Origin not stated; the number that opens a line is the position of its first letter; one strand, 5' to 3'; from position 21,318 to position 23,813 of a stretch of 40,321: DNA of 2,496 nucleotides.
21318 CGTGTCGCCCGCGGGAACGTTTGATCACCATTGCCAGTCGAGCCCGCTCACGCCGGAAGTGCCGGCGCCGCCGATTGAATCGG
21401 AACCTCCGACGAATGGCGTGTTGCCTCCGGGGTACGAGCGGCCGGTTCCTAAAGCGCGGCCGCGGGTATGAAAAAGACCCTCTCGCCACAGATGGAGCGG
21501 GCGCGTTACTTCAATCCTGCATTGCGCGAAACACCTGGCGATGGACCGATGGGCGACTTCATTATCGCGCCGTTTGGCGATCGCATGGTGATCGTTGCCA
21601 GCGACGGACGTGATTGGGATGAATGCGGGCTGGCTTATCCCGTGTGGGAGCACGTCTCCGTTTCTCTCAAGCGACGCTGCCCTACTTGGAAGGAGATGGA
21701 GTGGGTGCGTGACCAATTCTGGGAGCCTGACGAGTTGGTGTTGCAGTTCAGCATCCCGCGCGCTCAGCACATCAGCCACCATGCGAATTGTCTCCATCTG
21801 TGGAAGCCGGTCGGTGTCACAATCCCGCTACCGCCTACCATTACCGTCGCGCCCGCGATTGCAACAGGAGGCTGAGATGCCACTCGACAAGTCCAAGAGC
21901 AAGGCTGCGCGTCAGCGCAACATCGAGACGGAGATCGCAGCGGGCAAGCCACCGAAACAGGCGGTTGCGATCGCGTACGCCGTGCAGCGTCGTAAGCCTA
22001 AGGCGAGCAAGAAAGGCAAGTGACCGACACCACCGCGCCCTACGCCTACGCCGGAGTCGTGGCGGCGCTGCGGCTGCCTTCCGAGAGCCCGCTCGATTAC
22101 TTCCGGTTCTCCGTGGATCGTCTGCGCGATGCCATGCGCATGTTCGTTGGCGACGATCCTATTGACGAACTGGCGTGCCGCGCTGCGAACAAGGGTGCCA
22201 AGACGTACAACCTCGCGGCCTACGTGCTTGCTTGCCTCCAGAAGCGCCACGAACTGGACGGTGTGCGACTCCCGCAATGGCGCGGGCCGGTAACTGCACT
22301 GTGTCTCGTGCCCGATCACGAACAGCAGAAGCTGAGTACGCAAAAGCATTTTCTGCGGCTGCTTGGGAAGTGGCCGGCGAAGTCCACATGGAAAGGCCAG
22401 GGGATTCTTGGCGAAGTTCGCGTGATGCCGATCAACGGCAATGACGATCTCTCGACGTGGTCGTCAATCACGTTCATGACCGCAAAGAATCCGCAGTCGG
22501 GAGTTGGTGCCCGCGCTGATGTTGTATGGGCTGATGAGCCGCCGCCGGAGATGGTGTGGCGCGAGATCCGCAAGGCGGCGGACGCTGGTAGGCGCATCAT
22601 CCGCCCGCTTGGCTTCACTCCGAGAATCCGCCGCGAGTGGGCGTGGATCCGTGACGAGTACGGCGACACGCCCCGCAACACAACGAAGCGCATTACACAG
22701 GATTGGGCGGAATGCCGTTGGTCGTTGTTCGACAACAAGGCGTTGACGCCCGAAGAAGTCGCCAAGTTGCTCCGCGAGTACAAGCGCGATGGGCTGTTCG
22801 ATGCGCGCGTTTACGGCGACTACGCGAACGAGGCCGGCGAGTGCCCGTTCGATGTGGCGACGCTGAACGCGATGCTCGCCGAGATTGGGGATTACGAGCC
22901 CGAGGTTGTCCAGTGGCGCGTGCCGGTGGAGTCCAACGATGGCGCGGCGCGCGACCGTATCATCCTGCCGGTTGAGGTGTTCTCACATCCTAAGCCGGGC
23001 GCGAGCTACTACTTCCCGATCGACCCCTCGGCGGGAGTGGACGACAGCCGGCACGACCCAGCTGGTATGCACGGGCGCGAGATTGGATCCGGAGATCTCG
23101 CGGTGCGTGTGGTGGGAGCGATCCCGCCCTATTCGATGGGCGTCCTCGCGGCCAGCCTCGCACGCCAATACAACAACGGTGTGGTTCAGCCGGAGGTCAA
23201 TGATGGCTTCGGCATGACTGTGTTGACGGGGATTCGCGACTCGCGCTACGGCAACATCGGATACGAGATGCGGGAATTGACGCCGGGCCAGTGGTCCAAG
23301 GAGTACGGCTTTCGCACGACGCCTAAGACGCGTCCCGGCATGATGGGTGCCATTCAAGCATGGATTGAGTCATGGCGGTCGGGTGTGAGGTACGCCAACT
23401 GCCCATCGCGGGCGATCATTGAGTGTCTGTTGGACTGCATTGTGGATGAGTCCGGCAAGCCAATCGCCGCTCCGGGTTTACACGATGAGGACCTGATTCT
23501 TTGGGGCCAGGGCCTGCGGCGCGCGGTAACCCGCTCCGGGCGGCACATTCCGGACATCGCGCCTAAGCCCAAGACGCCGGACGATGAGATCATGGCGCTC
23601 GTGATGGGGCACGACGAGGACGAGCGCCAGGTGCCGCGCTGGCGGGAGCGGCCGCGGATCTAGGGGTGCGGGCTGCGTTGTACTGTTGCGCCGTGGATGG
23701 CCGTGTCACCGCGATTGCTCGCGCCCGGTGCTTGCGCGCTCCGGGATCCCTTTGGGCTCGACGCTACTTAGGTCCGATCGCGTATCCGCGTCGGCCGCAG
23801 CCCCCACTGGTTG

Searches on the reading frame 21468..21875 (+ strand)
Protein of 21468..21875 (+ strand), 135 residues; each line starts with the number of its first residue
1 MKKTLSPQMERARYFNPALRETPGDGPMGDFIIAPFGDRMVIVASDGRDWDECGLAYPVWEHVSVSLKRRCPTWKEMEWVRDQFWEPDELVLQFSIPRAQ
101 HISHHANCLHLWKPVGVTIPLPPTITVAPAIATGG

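Call 54: search_protein_families(library=ncbifam, proteins=[window:21468-21875:+], max_evalue=0.01)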
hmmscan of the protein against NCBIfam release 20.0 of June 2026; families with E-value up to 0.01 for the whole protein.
window:21468-21875:+ (135 aa): 0 families

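Call 64: search_protein_families(library=pfam, proteins=[window:21468-21875:+], max_evalue=0.01)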
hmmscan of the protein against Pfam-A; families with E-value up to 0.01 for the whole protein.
window:21468-21875:+ (135 aa): 1 family
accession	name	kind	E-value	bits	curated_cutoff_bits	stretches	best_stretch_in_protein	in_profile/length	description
PF24746.1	DUF7694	-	2e-17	63.2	27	1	59-115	8-65/66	Domain of unknown function (DUF7694)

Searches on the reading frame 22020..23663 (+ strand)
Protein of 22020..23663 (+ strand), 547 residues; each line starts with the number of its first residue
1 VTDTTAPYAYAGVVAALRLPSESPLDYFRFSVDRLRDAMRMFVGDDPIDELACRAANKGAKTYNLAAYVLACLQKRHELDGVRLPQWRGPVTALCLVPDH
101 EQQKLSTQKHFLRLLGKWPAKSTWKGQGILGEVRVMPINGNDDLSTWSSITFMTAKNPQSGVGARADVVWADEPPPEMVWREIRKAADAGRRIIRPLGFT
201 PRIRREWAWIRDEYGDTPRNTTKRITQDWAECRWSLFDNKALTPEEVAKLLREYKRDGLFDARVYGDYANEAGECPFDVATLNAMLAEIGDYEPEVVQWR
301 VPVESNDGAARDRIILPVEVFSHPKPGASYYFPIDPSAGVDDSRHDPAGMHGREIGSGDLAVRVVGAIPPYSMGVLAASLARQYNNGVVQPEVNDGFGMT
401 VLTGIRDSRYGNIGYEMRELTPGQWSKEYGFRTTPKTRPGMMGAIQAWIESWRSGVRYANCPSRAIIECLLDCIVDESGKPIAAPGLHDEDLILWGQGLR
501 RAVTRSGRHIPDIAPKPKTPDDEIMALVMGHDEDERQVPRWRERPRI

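Call 10: search_protein_families(library=phrogs, proteins=[window:22020-23663:+], max_evalue=0.001)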
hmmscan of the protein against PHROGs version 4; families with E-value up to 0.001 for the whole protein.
window:22020-23663:+ (547 aa): 0 families

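Call 28: find_related_loci(query=window:22020-23663:+, collection=viral_contigs, flank=10000)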
Query window:22020-23663:+ (547 aa) in viral_contigs; peptide patterns used: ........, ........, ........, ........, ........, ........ (x = any residue, [..] = any of these).
No stretch of DNA in the collection matches any of the patterns.

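Call 29: search_dna_similar(query=window:22020-23663:+, collection=phages, mode=protein, max_rows=15, max_evalue=0.001)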
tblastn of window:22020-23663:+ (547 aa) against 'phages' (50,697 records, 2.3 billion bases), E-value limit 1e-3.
No match.

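Call 40: find_homologous_proteins(query=window:22020-23663:+, max_evalue=0.00001)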
Query window:22020-23663:+ (547 aa): 63 proteins with E <= 0.00001 among 8000 candidates.
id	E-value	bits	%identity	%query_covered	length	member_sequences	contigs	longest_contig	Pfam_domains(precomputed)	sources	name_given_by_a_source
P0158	0.0e+0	1286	100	100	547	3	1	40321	-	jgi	-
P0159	6.7e-285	964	76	97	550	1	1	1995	-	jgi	-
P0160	1.0e-253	861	68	96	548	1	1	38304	-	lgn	-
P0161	2.5e-176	606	52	98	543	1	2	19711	-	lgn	-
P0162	1.0e-172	594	52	93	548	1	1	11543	-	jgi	jgi:hypothetical protein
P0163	4.1e-170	585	53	93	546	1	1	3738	-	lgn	-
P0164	1.1e-166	574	53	98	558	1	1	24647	-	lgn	-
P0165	2.7e-166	573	52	95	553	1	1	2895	-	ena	-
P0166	5.6e-166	572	51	99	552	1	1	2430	-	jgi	jgi:hypothetical protein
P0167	5.4e-163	562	50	98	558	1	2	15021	-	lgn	-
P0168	7.6e-162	558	49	98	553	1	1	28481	-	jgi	jgi:hypothetical protein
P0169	1.2e-160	554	49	98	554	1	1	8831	-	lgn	-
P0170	5.7e-159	549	48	100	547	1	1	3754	-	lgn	-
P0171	1.3e-158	547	48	96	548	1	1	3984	-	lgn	-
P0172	6.2e-158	545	49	97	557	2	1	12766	-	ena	-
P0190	3.5e-141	490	45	96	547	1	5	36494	-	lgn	-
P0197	4.5e-135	470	45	97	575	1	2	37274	-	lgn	-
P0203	3.0e-130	454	45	97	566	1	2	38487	-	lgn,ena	-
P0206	3.1e-129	450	45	95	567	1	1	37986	-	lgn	-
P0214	8.5e-108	380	41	86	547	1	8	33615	PF03237.22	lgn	-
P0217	1.9e-99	352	39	91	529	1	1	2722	PF03237.22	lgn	-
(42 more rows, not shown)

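Call 42: find_encoding_contigs(protein=P0160, flank=10000, max_places=2)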
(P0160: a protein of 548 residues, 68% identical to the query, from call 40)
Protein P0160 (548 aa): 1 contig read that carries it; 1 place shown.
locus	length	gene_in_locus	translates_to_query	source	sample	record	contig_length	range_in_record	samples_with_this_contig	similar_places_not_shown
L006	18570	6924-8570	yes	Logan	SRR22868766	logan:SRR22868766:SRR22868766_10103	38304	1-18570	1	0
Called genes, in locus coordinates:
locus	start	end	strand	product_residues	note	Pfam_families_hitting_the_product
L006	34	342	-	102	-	PF27050:Phage_P22_Y8K6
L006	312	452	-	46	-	-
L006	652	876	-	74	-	-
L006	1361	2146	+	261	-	-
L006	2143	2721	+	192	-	-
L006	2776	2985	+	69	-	-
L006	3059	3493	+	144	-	-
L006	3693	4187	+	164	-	PF08281:Sigma70_r4_2, PF04545:Sigma70_r4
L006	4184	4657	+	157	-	-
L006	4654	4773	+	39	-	-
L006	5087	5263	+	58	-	-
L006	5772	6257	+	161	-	-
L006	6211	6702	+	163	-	-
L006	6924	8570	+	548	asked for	-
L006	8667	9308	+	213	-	-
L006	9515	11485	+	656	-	PF16510:P22_portal (weak)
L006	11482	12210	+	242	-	-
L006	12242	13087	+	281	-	-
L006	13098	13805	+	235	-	-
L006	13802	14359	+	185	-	-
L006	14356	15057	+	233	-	-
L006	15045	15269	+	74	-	-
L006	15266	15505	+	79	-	-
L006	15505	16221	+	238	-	-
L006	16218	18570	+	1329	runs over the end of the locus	-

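Call 43: find_encoding_contigs(protein=P0203, flank=10000, max_places=2)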
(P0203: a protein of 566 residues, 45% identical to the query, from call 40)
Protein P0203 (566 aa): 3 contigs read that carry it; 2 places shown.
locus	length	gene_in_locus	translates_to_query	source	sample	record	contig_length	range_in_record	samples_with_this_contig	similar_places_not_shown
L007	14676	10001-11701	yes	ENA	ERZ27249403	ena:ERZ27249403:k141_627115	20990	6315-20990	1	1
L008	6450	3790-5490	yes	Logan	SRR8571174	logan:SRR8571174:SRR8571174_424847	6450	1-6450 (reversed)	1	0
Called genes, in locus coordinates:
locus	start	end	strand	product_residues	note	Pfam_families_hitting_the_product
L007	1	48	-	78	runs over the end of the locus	-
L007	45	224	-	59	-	PF14354:Lar_restr_allev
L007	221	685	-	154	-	-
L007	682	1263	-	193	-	PF09588:YqaJ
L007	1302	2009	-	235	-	PF04404:ERF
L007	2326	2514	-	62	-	-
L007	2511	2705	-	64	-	-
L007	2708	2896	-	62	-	-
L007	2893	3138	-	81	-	-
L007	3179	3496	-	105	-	PF01381:HTH_3 (weak)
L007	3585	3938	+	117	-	-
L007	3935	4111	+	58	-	-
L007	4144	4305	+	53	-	-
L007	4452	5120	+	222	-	-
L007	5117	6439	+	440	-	PF00772:DnaB, PF13481:AAA_25, PF03796:DnaB_C, PF06745:ATPase (weak)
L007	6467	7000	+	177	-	PF05869:Dam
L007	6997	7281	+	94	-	-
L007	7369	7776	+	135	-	-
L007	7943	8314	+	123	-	-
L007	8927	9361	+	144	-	-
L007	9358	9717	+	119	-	-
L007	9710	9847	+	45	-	-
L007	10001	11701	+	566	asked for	-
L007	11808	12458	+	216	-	-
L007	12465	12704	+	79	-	-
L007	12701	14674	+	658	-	?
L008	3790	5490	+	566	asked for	-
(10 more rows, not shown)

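Call 44: find_encoding_contigs(protein=P0197, flank=10000, max_places=2)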
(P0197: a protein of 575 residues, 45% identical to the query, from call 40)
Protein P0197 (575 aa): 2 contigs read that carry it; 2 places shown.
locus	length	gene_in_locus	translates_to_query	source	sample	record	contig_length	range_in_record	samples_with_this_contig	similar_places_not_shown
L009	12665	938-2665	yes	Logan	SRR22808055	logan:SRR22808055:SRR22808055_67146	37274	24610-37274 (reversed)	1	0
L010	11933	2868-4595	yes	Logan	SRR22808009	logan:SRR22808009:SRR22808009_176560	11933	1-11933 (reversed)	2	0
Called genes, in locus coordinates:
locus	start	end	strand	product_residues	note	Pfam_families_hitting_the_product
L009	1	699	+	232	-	?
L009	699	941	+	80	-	PF12840:HTH_20 (weak)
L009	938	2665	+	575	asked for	-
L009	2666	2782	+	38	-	-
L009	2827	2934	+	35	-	-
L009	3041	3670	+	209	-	-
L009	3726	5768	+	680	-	PF16510:P22_portal (weak)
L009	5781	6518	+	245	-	-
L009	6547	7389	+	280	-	-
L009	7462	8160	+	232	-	-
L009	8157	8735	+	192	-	-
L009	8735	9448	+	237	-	-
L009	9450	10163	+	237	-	-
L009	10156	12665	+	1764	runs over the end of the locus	-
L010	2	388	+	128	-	?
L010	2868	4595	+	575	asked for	-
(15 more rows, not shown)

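Call 58: find_encoding_contigs(protein=P0190, flank=10000, max_places=1)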
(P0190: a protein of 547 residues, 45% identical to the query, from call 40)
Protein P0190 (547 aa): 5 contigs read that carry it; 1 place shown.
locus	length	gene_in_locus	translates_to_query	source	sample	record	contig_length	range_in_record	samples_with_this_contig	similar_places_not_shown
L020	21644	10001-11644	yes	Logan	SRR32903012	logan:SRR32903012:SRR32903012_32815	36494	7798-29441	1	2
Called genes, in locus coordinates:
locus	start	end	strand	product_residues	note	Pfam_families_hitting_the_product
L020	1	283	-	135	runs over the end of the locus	-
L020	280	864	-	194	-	-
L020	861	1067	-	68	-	-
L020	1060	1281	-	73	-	-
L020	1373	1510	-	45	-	-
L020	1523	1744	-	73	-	-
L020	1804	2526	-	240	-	PF04404:ERF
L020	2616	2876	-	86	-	-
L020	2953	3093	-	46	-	-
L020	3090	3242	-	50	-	-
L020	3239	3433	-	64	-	-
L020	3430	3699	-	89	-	-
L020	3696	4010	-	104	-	-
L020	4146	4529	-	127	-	-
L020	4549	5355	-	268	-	-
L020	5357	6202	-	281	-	-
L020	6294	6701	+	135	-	-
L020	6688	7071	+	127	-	-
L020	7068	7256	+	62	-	-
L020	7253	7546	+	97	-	-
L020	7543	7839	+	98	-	-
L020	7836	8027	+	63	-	-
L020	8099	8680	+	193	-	-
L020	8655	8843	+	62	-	-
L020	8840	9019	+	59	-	-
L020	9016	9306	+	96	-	-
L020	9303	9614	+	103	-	-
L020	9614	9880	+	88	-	-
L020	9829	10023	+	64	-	-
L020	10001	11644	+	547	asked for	-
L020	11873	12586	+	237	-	-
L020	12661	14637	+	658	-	PF16510:P22_portal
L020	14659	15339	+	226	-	-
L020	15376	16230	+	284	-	-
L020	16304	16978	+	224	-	-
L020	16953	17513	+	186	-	-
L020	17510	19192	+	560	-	-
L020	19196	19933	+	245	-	-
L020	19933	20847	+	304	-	-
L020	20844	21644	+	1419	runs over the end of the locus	-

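Call 59: find_encoding_contigs(protein=P0206, flank=10000, max_places=1)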
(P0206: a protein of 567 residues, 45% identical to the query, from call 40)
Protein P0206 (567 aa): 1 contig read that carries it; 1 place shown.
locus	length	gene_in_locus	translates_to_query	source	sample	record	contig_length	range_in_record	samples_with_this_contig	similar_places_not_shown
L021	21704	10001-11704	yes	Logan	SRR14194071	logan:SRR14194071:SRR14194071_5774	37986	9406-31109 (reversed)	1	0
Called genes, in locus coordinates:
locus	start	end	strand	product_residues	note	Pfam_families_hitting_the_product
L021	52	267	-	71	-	-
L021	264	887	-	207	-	PF09588:YqaJ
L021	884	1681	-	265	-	PF04404:ERF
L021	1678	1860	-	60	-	-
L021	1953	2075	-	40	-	-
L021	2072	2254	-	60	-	-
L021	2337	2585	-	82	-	PF23978:DUF7303 (weak)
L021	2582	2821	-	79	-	-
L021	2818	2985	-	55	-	-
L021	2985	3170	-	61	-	-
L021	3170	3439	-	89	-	-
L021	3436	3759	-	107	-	-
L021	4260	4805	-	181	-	-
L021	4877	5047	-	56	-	-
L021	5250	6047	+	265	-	-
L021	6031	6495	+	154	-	-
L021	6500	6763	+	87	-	-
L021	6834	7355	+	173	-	-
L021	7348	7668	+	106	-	-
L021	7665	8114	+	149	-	-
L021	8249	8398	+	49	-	-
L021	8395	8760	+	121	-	-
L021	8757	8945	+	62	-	PF07411:DUF1508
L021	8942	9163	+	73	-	-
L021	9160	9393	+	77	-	-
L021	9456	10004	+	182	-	-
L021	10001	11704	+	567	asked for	-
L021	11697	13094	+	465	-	-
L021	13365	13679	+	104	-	PF05551:zf-His_Me_endon (weak), PF13392:HNH_3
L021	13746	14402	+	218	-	-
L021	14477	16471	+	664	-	PF16510:P22_portal (weak)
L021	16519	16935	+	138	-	PF13392:HNH_3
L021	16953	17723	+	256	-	-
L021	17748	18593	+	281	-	-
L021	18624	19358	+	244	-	-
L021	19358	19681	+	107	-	-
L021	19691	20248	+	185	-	-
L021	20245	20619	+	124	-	-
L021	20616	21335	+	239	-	-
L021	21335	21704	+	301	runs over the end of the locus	-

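Call 60: find_encoding_contigs(protein=P0168, flank=10000, max_places=1)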
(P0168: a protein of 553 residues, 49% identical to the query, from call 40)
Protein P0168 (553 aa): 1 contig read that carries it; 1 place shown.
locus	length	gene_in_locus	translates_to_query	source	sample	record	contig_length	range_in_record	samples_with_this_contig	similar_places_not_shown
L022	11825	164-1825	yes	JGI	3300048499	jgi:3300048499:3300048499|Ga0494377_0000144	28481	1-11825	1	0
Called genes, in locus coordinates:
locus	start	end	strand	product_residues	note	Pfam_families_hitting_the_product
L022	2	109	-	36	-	?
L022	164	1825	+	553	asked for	-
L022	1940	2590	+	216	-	-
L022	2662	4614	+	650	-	PF16510:P22_portal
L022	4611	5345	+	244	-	-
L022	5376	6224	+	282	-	-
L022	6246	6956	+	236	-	-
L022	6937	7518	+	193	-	-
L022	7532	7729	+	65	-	-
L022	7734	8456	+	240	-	-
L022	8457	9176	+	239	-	-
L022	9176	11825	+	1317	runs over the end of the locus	-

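Call 61: find_encoding_contigs(protein=P0164, flank=10000, max_places=1)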
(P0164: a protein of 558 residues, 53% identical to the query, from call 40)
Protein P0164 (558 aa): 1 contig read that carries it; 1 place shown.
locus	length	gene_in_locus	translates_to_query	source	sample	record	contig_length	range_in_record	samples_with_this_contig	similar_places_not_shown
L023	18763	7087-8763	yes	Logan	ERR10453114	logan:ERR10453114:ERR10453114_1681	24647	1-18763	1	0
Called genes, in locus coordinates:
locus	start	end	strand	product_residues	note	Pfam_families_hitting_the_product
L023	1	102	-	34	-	?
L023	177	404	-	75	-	-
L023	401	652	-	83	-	PF01726:LexA_DNA_bind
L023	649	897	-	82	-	-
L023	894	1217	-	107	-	-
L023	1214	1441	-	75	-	-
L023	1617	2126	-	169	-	-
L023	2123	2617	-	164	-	-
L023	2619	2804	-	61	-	-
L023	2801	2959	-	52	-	-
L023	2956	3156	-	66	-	-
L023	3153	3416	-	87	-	-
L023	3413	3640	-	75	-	-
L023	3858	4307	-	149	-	-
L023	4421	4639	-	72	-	-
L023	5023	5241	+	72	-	-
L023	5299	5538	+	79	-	-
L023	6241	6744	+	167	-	-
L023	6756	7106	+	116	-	-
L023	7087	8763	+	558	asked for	-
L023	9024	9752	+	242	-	-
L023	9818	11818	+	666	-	PF16510:P22_portal (weak)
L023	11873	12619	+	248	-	-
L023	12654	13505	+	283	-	-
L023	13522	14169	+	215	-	-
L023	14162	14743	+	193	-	-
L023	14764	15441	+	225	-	-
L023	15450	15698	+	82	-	-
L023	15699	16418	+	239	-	-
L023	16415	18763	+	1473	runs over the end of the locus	-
